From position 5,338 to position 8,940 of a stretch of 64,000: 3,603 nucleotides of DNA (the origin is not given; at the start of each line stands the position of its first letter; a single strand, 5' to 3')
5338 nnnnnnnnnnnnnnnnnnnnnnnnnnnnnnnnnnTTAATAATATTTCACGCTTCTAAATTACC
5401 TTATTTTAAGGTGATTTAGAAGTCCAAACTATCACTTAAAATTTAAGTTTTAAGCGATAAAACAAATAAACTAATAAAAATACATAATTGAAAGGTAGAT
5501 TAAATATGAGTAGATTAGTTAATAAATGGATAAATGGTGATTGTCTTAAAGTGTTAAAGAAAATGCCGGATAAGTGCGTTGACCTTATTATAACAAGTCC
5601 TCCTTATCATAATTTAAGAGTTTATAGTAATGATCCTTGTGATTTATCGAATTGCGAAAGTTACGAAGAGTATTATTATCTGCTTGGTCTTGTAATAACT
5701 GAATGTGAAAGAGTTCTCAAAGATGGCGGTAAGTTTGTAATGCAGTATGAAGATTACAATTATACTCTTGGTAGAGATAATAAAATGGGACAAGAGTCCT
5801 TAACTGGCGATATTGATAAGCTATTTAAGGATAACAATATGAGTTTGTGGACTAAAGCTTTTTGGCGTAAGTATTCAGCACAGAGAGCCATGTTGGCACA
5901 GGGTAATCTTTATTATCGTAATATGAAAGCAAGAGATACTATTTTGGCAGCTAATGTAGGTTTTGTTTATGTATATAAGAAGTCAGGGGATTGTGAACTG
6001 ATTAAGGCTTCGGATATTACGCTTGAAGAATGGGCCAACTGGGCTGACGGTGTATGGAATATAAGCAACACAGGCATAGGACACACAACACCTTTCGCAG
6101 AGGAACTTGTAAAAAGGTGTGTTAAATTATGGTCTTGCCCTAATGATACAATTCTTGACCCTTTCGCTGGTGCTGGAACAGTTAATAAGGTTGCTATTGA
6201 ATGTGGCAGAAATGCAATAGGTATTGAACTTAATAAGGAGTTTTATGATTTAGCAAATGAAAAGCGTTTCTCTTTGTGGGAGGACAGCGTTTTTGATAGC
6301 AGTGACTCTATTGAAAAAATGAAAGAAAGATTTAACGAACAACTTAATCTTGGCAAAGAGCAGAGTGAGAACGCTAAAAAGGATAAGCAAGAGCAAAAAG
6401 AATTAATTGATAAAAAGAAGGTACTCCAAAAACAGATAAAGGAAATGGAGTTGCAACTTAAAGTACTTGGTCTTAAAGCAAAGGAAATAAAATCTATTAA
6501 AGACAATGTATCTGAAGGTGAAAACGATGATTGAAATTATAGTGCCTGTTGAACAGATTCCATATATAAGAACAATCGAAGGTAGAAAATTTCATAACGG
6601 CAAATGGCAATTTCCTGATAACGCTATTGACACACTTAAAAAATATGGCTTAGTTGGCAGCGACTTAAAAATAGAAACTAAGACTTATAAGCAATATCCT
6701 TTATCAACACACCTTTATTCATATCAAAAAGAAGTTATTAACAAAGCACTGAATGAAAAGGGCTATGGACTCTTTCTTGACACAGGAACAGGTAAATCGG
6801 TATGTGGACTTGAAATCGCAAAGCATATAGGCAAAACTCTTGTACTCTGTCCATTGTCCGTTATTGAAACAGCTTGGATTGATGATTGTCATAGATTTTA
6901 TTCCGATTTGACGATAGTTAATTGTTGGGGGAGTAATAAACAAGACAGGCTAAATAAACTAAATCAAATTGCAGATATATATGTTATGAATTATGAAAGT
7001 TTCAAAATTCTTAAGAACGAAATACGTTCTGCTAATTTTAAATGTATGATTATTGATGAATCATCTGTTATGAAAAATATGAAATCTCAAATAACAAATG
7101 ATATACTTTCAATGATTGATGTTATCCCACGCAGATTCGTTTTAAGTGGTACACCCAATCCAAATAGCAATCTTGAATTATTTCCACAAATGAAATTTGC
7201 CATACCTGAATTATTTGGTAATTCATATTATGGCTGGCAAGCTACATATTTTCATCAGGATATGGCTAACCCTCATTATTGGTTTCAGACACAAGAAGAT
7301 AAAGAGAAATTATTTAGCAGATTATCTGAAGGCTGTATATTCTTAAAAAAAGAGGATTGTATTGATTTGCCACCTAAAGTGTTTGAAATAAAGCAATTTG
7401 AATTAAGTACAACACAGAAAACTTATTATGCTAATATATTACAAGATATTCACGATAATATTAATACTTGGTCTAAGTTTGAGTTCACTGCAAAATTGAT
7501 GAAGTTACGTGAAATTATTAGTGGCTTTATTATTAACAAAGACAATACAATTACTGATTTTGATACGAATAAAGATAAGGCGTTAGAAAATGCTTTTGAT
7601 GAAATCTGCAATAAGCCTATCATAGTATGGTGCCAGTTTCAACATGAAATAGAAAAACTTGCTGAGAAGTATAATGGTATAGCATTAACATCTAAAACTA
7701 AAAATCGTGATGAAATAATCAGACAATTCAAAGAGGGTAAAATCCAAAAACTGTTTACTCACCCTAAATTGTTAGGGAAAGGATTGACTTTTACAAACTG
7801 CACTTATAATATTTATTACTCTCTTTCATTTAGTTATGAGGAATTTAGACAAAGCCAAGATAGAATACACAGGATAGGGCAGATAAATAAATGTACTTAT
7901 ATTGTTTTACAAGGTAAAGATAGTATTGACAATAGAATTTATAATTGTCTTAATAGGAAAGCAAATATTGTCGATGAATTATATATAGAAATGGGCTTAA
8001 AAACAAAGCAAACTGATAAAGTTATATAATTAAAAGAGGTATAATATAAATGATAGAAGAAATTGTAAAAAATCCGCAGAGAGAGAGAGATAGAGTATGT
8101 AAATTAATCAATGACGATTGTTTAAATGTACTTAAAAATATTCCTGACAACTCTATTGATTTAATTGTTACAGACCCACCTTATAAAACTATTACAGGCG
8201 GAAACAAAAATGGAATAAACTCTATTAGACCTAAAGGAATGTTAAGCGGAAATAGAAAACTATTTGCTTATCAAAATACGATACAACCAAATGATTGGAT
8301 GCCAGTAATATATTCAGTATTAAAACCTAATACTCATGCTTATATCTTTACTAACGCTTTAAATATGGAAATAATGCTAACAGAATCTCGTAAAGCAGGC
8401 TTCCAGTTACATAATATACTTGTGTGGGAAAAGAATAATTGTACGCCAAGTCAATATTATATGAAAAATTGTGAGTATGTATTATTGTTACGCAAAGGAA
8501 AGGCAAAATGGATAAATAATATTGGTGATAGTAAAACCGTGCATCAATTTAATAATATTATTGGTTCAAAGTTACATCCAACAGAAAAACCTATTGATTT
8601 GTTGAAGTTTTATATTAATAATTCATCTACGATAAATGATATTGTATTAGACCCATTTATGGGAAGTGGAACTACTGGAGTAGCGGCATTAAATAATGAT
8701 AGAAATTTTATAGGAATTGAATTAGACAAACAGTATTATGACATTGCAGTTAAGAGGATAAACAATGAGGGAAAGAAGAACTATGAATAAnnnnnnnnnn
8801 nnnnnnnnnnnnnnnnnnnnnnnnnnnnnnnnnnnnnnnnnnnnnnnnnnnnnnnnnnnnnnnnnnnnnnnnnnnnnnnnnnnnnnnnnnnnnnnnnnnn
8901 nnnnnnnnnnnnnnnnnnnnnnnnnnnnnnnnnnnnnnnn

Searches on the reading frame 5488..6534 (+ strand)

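Call 69: search_protein_families(library=pfam, proteins=[window:5488-6534:+], max_evalue=0.00001)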
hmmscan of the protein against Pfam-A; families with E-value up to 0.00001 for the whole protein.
window:5488-6534:+ (348 aa): 1 family
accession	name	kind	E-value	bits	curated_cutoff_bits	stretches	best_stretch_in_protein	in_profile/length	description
PF01555.25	N6_N4_Mtase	-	4.2e-32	112.3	26.7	1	31-258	1-221/221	DNA methylase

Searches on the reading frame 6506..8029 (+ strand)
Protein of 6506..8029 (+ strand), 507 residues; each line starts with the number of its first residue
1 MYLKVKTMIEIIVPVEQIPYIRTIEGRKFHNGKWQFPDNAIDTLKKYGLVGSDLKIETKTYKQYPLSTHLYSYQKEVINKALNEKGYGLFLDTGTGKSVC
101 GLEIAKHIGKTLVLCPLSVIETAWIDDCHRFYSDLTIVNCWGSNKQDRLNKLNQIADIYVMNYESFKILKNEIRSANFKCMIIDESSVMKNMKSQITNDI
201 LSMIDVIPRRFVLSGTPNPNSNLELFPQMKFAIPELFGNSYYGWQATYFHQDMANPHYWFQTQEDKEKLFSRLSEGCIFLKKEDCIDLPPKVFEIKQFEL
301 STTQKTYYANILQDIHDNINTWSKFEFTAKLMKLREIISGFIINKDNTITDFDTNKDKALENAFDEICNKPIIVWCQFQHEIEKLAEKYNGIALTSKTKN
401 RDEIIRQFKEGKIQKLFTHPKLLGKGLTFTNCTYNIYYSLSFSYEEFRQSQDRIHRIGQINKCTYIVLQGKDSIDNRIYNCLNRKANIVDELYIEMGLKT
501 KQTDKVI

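Call 69: search_protein_families(library=pfam, proteins=[window:6506-8029:+], max_evalue=0.00001)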
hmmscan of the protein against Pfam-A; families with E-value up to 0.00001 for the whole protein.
window:6506-8029:+ (507 aa): 4 families
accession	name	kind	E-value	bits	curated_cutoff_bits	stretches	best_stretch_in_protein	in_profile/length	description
PF00176.29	SNF2-rel_dom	-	5.7e-25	88.4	24.9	1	91-323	52-265/290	SNF2-related domain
PF00270.35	DEAD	-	4.4e-13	49.7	26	1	72-219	2-162/167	DEAD/DEAH box helicase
PF00271.37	Helicase_C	-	7.7e-13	49.1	23.5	1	357-458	3-110/110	Helicase conserved C-terminal domain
PF04851.21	ResIII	-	2.5e-10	41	22.5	1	69-217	3-162/164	Type III restriction enzyme, res subunit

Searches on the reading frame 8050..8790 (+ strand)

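Call 69: search_protein_families(library=pfam, proteins=[window:8050-8790:+], max_evalue=0.00001)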
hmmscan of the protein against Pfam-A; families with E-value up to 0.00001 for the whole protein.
window:8050-8790:+ (246 aa): 2 families
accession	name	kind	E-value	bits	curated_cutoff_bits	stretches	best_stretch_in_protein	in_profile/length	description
PF01555.25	N6_N4_Mtase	-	2.6e-38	132.6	26.7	1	36-235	1-221/221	DNA methylase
PF03602.21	Cons_hypoth95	-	3.6e-06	27.2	24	0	15-71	92-148/182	Conserved hypothetical protein 95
